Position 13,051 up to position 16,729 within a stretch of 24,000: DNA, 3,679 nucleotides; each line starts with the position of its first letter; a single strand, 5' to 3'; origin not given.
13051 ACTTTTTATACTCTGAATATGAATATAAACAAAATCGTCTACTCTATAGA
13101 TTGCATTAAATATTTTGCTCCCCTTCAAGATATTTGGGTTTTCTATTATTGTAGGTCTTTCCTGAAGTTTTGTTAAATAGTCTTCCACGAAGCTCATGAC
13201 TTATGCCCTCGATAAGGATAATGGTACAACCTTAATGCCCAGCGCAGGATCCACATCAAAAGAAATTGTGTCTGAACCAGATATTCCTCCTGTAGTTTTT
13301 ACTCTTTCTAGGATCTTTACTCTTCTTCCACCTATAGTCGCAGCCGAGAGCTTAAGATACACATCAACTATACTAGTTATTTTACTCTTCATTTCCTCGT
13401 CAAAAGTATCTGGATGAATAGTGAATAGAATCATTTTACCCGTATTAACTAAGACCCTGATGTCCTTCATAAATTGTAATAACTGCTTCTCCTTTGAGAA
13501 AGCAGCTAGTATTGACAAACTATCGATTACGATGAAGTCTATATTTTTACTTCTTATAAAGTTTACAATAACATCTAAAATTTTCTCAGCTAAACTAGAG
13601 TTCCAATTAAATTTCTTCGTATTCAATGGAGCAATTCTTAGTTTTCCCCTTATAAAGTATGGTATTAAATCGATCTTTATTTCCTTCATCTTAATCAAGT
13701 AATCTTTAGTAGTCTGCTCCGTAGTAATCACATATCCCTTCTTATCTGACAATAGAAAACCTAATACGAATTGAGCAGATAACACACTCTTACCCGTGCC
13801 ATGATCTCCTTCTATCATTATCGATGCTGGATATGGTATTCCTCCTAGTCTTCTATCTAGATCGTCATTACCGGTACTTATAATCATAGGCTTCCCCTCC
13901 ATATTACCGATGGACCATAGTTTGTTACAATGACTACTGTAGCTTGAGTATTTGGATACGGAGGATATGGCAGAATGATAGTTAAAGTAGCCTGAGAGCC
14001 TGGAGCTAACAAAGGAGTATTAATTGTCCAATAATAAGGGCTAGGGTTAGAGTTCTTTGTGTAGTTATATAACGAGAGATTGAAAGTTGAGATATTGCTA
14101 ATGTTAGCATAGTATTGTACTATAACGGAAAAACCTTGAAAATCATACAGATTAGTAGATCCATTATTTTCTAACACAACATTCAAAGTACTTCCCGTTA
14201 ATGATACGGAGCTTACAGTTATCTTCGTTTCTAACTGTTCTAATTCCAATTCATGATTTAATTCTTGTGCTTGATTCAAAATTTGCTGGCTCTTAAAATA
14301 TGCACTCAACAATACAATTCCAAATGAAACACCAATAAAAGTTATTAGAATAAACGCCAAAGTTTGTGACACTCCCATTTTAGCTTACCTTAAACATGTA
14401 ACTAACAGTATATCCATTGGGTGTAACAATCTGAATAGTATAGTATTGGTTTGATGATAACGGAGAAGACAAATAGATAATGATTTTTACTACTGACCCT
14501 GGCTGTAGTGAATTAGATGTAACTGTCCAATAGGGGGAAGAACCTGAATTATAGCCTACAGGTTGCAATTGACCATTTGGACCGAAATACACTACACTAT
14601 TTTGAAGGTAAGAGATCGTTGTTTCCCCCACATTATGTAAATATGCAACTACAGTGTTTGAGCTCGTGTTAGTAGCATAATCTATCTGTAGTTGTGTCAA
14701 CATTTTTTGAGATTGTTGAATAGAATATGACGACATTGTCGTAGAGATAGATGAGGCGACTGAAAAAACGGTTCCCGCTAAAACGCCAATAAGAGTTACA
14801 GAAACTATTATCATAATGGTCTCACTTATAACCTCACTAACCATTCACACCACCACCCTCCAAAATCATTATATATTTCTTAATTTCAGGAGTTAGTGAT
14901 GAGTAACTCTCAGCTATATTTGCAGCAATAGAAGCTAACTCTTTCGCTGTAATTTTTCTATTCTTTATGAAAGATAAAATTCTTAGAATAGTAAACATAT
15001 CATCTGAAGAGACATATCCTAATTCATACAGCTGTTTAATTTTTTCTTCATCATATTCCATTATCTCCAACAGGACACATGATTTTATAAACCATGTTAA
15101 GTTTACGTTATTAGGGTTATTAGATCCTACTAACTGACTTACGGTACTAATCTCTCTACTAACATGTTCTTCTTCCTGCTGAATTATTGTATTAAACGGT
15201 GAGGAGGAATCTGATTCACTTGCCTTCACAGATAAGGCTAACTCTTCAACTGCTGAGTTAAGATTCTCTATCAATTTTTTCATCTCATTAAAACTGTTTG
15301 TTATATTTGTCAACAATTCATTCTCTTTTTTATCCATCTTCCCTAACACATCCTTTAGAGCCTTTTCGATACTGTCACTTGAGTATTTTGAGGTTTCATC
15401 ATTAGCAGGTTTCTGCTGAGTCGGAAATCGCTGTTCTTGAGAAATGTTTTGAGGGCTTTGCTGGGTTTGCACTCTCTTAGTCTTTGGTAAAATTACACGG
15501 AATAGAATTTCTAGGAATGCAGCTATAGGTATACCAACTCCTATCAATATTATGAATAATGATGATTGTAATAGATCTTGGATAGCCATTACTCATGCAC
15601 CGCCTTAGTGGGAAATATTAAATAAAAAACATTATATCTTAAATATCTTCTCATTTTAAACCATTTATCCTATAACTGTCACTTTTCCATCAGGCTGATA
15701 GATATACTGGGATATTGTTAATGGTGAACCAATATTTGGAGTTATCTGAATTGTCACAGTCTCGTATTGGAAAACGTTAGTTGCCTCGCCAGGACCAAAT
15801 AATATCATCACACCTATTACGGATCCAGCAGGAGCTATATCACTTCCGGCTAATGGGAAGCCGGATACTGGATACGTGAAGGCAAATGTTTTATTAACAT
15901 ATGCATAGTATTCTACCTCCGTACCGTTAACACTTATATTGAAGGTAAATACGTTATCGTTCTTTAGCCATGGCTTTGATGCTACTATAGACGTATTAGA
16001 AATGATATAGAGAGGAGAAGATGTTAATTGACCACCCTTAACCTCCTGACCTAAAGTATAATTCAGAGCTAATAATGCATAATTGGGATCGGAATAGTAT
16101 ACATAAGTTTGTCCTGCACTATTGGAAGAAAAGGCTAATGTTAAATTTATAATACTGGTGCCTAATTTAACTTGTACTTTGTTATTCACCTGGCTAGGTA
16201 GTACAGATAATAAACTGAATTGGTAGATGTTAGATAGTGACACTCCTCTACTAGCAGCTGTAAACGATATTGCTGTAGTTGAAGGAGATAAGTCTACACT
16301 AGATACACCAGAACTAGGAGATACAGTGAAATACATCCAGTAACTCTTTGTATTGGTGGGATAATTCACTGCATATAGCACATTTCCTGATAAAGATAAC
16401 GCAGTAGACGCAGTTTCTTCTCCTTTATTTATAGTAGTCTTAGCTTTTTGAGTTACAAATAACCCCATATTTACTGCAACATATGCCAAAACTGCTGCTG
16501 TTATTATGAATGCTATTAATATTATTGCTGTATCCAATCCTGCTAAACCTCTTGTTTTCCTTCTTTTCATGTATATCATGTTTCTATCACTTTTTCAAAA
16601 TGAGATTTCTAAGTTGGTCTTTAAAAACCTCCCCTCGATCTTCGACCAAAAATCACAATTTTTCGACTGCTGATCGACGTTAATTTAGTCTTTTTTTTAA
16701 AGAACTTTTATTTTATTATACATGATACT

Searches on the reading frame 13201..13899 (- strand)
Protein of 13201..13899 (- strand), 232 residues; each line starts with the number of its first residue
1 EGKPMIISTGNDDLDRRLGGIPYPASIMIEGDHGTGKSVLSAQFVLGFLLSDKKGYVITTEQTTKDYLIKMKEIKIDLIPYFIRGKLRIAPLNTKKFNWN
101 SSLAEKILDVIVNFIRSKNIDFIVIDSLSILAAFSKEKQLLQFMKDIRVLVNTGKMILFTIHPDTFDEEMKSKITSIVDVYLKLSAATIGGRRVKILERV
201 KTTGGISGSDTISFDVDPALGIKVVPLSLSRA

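Call 10: search_protein_families(library=pfam, proteins=[window:13201-13899:-])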
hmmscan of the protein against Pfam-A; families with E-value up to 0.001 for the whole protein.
window:13201-13899:- (232 aa): 3 families
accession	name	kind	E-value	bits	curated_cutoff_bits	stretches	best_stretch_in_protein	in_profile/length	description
PF06745.19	ATPase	-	1.6e-21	77.2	26.6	1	8-226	2-228/231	KaiC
PF05625.17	PAXNEB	-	1.3e-07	31.4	28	0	84-186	157-274/366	PAXNEB protein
PF05763.18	DUF835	-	0.00027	21.2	33.1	1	105-170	62-128/136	Protein of unknown function (DUF835)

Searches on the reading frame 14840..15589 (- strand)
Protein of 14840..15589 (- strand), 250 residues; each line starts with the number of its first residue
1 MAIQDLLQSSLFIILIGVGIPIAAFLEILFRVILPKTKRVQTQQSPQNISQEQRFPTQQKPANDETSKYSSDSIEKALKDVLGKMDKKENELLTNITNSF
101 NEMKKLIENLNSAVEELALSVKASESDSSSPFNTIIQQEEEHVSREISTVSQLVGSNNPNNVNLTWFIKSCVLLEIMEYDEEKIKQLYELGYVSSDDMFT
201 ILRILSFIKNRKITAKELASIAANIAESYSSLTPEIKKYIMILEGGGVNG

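Call 46: find_homologous_proteins(query=window:14840-15589:-, max_evalue=1e-10)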
Query window:14840-15589:- (250 aa): 2 proteins with E <= 1e-10 among 909 candidates.
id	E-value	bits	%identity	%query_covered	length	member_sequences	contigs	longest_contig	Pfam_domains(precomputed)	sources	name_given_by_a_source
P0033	5.3e-151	519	100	100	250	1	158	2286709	PF24151.2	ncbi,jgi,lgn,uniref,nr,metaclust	ncbi:hypothetical protein [Sulfolobus acidocaldarius]|uniref:Archaeal flagellar motor scaffold prote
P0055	1.8e-46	177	42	87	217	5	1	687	PF24151.2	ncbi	ncbi:hypothetical protein DJ523_08210, partial [Sulfolobus sp. E5]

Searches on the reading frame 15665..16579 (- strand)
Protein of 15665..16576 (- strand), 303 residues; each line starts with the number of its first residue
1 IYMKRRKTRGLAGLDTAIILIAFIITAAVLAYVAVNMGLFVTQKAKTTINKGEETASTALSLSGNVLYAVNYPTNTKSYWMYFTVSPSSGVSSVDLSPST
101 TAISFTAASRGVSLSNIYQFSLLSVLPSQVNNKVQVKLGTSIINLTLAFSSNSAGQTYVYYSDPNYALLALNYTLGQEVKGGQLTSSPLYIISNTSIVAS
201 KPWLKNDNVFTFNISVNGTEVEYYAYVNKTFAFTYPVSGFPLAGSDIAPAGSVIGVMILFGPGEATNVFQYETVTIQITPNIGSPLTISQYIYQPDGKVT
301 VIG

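Call 10: search_protein_families(library=pfam, proteins=[window:15665-16576:-])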
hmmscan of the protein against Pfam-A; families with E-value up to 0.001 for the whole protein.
window:15665-16576:- (303 aa): 1 family
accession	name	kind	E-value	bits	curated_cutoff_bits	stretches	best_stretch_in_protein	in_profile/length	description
PF01917.21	Arch_flagellin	-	1.8e-19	71.1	29.5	1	12-289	3-161/162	Archaebacterial flagellin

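Call 44: list_cluster_members(proteins=[window:15665-16576:-, window:14837-15586:-, window:14380-14841:-, window:13884-14375:-, window:13201-13899:-, window:11656-13194:-, window:10236-11669:-, window:7985-8548:+, window:6891-7871:-, window:18317-20185:+])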
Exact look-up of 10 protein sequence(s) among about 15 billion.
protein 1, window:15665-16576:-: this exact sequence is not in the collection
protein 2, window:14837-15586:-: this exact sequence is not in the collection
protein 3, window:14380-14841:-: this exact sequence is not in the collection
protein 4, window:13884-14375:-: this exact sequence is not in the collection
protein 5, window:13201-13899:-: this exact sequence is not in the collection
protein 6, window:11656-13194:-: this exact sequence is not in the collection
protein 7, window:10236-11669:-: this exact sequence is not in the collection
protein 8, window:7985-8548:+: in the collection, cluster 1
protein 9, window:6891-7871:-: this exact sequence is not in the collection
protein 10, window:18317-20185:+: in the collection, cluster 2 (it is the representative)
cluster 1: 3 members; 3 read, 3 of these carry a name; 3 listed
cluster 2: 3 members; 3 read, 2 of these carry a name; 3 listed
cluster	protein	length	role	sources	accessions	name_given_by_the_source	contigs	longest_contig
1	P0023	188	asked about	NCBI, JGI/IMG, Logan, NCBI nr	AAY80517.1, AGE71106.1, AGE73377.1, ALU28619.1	peptide methionine sulfoxide reductase [Sulfolobus acidocaldarius] | peptide methionine sulfoxide reductase [Sulfolobus acidocaldarius DSM 639]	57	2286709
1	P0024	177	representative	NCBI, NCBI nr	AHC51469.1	methionine sulfoxide reductase A [Sulfolobus acidocaldarius SUSAZ]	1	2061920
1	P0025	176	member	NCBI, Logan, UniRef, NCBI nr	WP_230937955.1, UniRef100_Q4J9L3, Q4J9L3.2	peptide-methionine (S)-S-oxide reductase MsrA [Sulfolobus acidocaldarius] | Peptide methionine sulfoxide reductase MsrA n=4 Tax=Sulfolobus acidocaldarius TaxID=2285 ...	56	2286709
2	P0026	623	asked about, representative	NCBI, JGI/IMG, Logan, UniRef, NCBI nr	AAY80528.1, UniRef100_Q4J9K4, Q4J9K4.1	conserved protein kinase domain protein [Sulfolobus acidocaldarius DSM 639] | Serine/threonine-protein kinase ArnS n=4 Tax=Sulfolobus acidocaldarius TaxID=2285 ... | RecName: Full=Serine/threonine-protein kinase ArnS; Short=Ser/Thr protein kinase ArnS; ...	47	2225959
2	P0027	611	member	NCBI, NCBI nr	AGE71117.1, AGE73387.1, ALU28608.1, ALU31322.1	serine/threonine protein kinase ArnS [Sulfolobus acidocaldarius]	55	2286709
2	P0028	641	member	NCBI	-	-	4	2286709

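Call 45: list_cluster_members(proteins=[window:15668-16579:-, window:14840-15589:-, window:14383-14844:-, window:13887-14378:-, window:13204-13902:-, window:11659-13197:-, window:10239-11672:-, window:16722-17096:+, window:20385-21815:-, window:6894-7874:-])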
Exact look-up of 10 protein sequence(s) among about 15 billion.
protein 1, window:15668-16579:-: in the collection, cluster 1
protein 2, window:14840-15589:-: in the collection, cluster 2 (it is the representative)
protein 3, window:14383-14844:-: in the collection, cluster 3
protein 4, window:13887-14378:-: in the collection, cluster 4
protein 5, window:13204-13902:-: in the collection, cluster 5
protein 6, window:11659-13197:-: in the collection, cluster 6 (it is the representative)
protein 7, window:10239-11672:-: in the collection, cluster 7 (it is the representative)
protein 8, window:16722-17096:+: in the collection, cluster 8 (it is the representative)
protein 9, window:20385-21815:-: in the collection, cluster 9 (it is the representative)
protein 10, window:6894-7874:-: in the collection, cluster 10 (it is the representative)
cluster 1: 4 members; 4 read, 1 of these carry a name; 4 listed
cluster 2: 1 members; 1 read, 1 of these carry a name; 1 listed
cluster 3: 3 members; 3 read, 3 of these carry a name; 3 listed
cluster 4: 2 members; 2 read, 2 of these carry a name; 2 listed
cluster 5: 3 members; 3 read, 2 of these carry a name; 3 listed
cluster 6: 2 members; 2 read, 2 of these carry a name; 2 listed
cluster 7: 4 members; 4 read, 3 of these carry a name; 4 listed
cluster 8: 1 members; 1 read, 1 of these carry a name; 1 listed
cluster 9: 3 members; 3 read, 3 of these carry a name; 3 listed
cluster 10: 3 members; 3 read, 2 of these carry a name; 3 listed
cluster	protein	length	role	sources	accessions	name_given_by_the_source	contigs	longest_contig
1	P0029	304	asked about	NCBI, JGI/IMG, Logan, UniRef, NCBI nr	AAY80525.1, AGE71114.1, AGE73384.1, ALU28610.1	archaellin/type IV pilin N-terminal domain-containing protein [Sulfolobus acidocaldarius] | Flagellin n=5 Tax=Sulfolobus acidocaldarius TaxID=2285 RepID=Q4J9K5_SULAC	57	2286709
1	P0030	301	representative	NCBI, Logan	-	-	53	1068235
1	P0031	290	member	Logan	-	-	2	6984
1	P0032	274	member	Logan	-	-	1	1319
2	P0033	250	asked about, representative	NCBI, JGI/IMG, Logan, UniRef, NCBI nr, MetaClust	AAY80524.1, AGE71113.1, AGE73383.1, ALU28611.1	hypothetical protein [Sulfolobus acidocaldarius] | Archaeal flagellar motor scaffold protein FlaX n=4 Tax=Sulfolobus acidocaldarius ... | status=active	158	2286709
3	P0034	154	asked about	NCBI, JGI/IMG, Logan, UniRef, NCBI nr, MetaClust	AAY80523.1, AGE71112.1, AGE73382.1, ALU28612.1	flagellar protein FlaG [Sulfolobus acidocaldarius] | Flagellar protein FlaG n=4 Tax=Sulfolobus acidocaldarius TaxID=2285 RepID=Q4J9K7_SULAC | status=active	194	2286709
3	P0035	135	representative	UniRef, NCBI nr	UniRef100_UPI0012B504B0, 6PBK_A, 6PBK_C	Saci FlaG soluble domain n=1 Tax=Sulfolobus acidocaldarius (strain ATCC 33909 / DSM 639 / ... | Chain A, Saci FlaG soluble domain [Sulfolobus acidocaldarius DSM 639]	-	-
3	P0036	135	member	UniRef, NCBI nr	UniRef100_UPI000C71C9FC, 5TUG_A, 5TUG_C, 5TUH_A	Flagellar biosynthesis protein FlaG n=1 Tax=Sulfolobus acidocaldarius TaxID=2285 ... | Chain A, Flagellar biosynthesis protein FlaG [Sulfolobus acidocaldarius]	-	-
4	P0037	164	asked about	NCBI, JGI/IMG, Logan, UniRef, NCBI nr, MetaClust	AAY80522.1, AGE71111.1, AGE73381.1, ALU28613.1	flagellar protein F [Sulfolobus acidocaldarius] | Conserved flagellar protein F n=4 Tax=Sulfolobus acidocaldarius TaxID=2285 ... | status=active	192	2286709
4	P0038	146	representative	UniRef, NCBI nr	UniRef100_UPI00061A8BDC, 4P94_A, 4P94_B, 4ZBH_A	Conserved flagellar protein F n=1 Tax=Sulfolobus acidocaldarius (strain ATCC 33909 / DSM ... | Chain A, Conserved flagellar protein F [Sulfolobus acidocaldarius DSM 639]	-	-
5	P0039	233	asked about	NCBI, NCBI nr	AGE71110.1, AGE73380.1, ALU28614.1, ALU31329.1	ATPase domain-containing protein [Sulfolobus acidocaldarius]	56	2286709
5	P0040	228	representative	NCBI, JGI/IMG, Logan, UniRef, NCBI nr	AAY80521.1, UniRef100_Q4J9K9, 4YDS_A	flagella-related protein H [Sulfolobus acidocaldarius DSM 639] | Archaeal flagellar ATP-binding protein FlaH n=4 Tax=Sulfolobus acidocaldarius TaxID=2285 ...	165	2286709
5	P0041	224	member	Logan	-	-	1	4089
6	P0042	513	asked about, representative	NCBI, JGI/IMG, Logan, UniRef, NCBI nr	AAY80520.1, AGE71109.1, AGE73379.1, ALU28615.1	type II/IV secretion system ATPase subunit [Sulfolobus acidocaldarius] | Archaeal flagellar ATPase motor FlaI n=4 Tax=Sulfolobus acidocaldarius TaxID=2285 ...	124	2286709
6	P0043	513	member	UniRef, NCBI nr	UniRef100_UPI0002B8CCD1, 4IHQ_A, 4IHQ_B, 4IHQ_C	FlaI ATPase n=1 Tax=Sulfolobus acidocaldarius (strain ATCC 33909 / DSM 639 / JCM 8929 / ... | Chain A, FlaI ATPase [Sulfolobus acidocaldarius DSM 639]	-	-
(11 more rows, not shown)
